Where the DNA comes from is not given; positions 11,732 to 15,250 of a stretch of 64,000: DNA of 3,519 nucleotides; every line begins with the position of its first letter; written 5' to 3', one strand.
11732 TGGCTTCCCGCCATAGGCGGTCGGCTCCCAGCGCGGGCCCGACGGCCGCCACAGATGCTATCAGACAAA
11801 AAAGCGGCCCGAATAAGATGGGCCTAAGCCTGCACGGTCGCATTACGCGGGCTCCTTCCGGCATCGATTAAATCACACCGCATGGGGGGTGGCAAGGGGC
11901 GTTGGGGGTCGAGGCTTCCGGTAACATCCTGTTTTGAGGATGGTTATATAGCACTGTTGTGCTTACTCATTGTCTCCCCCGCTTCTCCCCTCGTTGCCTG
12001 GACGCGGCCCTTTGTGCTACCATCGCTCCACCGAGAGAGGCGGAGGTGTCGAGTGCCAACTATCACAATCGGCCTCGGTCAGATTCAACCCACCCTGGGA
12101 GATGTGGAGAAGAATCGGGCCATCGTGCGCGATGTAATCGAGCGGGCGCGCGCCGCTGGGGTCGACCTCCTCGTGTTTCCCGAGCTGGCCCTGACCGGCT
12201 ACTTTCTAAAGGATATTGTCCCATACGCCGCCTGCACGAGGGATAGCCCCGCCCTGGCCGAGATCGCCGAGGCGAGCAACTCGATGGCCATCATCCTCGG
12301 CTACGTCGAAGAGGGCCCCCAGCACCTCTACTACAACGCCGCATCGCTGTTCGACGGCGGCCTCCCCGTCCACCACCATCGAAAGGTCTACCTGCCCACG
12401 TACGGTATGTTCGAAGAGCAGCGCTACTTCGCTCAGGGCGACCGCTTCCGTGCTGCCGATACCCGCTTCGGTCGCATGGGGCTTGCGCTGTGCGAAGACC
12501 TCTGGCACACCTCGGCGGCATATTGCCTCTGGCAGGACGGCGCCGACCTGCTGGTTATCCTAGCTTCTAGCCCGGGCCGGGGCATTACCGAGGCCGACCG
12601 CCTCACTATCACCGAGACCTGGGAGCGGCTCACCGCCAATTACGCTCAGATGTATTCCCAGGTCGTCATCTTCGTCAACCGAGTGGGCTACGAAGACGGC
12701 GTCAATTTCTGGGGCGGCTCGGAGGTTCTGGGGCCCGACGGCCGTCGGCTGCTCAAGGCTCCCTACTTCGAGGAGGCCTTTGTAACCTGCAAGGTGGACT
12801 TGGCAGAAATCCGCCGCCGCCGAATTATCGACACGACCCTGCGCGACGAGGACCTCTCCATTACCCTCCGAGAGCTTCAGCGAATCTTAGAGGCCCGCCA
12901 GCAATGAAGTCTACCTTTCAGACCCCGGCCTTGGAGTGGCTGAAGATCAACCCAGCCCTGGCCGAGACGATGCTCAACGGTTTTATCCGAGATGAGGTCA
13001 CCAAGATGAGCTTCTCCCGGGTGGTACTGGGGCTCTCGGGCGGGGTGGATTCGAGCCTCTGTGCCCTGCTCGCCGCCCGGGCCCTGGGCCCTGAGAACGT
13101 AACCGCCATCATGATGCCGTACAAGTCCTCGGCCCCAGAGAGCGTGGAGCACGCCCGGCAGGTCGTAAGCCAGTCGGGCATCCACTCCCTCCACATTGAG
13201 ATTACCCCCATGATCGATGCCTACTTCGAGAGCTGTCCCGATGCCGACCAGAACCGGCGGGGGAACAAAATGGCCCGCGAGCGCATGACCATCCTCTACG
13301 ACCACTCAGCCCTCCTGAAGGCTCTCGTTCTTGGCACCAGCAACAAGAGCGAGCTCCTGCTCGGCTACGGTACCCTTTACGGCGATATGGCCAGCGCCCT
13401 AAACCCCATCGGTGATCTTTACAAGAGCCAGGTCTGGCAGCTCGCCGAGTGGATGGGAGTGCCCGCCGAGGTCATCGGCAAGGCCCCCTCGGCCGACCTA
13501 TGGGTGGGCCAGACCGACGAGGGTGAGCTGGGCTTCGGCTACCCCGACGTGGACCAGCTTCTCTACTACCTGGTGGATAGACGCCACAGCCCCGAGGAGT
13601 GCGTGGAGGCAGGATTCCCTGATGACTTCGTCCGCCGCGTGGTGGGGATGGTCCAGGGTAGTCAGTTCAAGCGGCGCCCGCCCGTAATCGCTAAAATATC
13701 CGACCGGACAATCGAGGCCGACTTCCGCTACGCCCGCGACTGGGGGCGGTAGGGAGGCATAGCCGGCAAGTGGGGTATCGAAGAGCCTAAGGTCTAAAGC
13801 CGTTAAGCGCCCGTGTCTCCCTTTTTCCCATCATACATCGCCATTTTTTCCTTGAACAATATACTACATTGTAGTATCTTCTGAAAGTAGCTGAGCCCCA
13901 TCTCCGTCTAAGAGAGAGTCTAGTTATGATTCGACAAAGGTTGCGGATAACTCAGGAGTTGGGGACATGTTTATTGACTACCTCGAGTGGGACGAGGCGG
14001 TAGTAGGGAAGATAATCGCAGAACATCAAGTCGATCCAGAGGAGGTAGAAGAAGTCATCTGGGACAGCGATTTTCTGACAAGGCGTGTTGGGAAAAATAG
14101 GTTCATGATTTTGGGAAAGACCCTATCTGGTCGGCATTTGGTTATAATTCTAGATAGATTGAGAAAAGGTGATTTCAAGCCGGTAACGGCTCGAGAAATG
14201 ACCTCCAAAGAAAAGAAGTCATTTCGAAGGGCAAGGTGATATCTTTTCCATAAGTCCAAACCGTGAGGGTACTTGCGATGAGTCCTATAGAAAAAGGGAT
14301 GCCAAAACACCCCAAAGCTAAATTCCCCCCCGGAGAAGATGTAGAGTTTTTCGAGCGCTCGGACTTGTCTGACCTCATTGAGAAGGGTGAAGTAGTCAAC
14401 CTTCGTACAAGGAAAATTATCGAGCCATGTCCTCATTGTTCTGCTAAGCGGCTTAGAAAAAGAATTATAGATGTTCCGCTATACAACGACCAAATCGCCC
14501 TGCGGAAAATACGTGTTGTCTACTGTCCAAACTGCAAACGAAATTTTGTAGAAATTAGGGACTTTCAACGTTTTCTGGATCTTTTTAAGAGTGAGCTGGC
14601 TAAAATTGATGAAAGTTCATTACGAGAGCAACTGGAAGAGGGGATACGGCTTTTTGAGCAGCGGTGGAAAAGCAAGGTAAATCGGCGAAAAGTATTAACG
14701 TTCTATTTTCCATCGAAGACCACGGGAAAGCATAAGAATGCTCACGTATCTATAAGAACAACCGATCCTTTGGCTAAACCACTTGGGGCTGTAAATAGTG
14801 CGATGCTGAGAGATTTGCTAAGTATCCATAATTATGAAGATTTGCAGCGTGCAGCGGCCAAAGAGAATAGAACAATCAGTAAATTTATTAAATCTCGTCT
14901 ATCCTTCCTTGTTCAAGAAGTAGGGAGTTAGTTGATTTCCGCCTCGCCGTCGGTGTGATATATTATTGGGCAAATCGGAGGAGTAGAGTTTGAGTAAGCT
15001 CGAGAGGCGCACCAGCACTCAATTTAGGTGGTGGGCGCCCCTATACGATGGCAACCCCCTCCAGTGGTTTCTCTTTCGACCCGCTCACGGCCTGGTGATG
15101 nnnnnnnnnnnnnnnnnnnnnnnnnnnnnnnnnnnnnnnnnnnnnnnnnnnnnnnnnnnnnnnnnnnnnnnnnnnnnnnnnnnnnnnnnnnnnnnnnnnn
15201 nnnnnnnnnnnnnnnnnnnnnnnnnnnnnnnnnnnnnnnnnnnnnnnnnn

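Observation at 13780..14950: BrnT/BrnA-like toxin-antitoxin islet with an unusually long, zinc-ribbon-containing antitoxin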

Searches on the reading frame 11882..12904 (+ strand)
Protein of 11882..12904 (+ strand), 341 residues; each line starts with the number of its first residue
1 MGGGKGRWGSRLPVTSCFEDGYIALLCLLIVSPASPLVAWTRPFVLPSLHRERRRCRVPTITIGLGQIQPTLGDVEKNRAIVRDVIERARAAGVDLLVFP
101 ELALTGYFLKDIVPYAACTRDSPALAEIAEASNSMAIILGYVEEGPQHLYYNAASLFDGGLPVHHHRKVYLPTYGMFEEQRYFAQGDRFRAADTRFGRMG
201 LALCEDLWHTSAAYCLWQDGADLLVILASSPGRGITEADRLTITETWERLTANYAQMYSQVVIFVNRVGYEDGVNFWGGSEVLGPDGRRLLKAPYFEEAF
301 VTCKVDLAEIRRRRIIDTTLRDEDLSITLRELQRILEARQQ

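Call 83: search_protein_families(library=pfam, proteins=[window:11882-12904:+], max_evalue=0.001)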
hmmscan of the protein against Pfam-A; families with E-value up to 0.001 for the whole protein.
window:11882-12904:+ (341 aa): 1 family
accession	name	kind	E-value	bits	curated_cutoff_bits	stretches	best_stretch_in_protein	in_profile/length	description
PF00795.27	CN_hydrolase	-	2.1e-35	122.8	23.2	1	63-313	2-254/256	Carbon-nitrogen hydrolase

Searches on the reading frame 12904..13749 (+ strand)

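Call 4: search_protein_families(library=pfam, proteins=[window:12904-13749:+], max_evalue=1)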
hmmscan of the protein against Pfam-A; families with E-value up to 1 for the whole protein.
window:12904-13749:+ (282 aa): 6 families
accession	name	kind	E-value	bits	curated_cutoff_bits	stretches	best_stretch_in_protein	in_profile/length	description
PF02540.23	NAD_synthase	-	7.9e-81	271.2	21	1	24-260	5-242/242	NAD synthase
PF06508.19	QueC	-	9.1e-07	29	22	1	40-101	2-61/210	Queuosine biosynthesis protein QueC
PF03054.22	tRNA_Me_trans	-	1.2e-05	25.5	20.6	1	39-79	2-40/202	tRNA methyl transferase HUP domain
PF00733.27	Asn_synthase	-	7.1e-05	23.1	21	1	36-134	16-110/354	Asparagine synthase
PF01171.26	ATP_bind_3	-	0.03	14.5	27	1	40-103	2-66/182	PP-loop family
PF24167.1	DUF7411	-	0.23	11.4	28.7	1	41-76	4-39/194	Family of unknown function (DUF7411)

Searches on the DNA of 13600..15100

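Call 105: search_rna_families(source=window, start=13600, end=15100, threshold=evalue, max_evalue=1)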
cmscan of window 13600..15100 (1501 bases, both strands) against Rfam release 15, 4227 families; matches with E-value up to 1: 0.
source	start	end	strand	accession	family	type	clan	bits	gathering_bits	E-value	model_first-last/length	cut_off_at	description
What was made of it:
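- Tried and rejected: There is no Rfam hit in 13600-15100 (call 105).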

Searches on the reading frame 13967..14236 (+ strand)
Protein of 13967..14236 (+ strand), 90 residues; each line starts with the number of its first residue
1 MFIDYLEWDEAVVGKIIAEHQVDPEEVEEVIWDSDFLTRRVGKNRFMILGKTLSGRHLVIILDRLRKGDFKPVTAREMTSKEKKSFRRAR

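Call 4: search_protein_families(library=pfam, proteins=[window:13967-14236:+], max_evalue=1)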
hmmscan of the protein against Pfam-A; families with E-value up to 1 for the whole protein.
window:13967-14236:+ (90 aa): 1 family
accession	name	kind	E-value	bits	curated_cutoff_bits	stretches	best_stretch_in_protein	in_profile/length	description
PF04365.19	BrnT_toxin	-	7.4e-10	39.4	34.5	1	8-82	1-77/77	Ribonuclease toxin, BrnT, of type II toxin-antitoxin system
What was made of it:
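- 13967..14239 (+): brnT: a 90-aa BrnT/DUF497 toxin (putative ribonuclease). PF04365 at E 7.4e-10, 39.4 bits against the 34.5 cutoff (call 4).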

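Call 5: search_protein_families(library=ncbifam, proteins=[window:13967-14236:+], max_evalue=1)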
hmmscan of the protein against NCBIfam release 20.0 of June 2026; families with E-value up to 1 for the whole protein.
window:13967-14236:+ (90 aa): 0 families

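Call 6: search_protein_families(library=padloc, proteins=[window:13967-14236:+], max_evalue=1)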
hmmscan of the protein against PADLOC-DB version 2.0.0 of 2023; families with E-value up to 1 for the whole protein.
window:13967-14236:+ (90 aa): 0 families
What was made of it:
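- PADLOC has no model matching ORF1 or ORF2 (call 6).
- Tried and rejected: PADLOC gave nothing for ORF1 or ORF2 (call 6).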

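Call 9: search_solved_structures(query=window:13967-14236:+, max_evalue=10, show_alignments=2)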
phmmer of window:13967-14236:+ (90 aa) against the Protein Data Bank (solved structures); distinct sequences matched with E-value up to 10: 2.
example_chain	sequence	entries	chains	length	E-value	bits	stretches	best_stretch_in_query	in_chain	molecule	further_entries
5lcx_A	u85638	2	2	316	1.2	12.5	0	17-87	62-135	(-)-isopiperitenone reductase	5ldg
5l4s_A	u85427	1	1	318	1.3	12.4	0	17-87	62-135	(-)-isopiperitenone reductase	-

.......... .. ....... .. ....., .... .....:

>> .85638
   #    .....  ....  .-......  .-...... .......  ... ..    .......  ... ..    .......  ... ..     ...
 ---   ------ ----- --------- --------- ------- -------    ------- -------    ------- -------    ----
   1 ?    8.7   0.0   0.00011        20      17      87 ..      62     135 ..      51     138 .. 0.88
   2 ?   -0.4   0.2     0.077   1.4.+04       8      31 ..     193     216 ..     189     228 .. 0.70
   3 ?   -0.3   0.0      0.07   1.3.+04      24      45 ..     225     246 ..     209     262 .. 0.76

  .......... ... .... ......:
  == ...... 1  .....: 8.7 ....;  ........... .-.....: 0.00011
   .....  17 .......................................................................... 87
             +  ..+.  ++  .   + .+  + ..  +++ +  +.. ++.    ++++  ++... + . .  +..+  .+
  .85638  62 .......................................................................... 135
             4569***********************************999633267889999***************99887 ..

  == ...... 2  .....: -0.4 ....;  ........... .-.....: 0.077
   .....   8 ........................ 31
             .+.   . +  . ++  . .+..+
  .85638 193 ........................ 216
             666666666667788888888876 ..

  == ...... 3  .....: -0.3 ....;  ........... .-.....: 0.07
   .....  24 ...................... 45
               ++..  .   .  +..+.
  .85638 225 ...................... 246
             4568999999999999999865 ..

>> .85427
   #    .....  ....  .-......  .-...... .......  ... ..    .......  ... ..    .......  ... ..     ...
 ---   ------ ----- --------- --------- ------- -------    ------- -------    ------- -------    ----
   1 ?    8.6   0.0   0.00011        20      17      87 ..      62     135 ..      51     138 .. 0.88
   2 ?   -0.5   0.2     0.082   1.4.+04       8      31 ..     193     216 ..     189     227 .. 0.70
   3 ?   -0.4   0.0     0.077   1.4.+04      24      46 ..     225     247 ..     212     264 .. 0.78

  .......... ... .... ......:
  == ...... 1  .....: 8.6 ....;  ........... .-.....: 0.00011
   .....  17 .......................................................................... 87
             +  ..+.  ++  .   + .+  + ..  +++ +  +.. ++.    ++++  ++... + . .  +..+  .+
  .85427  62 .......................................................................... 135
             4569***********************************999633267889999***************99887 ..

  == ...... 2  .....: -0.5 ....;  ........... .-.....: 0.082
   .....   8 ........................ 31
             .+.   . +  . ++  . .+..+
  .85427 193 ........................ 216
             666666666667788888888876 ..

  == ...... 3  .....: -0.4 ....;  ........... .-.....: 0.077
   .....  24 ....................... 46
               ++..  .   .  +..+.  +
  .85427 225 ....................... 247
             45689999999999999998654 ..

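Call 65: find_homologous_proteins(query=window:13967-14236:+, max_evalue=0.001)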
Query window:13967-14236:+ (90 aa): 5 proteins with E <= 0.001 among 7 candidates.
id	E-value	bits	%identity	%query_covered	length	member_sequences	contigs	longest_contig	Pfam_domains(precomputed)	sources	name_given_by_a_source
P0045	2.4e-52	192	100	100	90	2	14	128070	PF04365.20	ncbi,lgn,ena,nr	ncbi:MAG: BrnT family toxin [Nitrospinae bacterium]|nr:BrnT family toxin [Nitrospinota bacterium] MC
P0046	6.6e-39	149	74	100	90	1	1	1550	PF04365.20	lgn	-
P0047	1.1e-38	148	74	100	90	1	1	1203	PF04365.20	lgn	-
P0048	1.4e-35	139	71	99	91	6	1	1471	PF04365.20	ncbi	-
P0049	8.2e-35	136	71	100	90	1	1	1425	PF04365.20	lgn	-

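Call 68: search_solved_structures(query=A6, max_evalue=10, show_alignments=3)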
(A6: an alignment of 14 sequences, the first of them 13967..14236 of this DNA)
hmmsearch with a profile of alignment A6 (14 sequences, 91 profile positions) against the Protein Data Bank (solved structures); distinct sequences matched with E-value up to 10: 1.
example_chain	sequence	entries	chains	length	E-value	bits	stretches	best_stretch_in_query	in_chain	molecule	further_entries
7bfg_A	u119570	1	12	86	0.74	13.1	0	40-62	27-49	30S ribosomal protein S6,30S ribosomal protein S6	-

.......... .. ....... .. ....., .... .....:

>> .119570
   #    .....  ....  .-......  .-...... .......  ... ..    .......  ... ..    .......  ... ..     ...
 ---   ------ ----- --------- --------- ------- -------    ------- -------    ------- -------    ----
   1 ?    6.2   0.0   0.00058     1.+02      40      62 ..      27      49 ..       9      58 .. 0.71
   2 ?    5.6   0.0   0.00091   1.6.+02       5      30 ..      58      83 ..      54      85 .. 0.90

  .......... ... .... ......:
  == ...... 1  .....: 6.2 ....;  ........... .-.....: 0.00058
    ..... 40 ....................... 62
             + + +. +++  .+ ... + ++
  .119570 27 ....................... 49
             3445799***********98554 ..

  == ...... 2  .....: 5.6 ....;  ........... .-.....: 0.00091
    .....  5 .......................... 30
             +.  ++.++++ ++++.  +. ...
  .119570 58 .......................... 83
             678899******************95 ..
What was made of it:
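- Tried and rejected: The single sequence and the subfamily profile found nothing in the PDB (calls 9, 68).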

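Call 71: search_protein_families(library=pfam, alignment_id=A6, max_evalue=0.01)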
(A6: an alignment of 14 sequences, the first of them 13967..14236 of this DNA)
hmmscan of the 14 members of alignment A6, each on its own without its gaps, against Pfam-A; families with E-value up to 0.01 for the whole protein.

A. member 1, window:13967-14236:+ (90 aa): 1 family
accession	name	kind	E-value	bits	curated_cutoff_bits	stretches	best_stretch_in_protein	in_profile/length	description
PF04365.19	BrnT_toxin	-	7.4e-10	39.4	34.5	1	8-82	1-77/77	Ribonuclease toxin, BrnT, of type II toxin-antitoxin system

B. families by the number of members that match (of 14 scanned): 2 families
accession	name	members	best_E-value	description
PF04365.19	BrnT_toxin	14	7.2e-10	Ribonuclease toxin, BrnT, of type II toxin-antitoxin system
PF14076.12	DUF4258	3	4.9e-06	Domain of unknown function (DUF4258)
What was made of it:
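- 13967..14239 (+): All 14 subfamily members hit PF04365 (call 71).
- On BrnT toxin (PF04365 / DUF497), for ORF1: All 14 subfamily members match (call 71).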
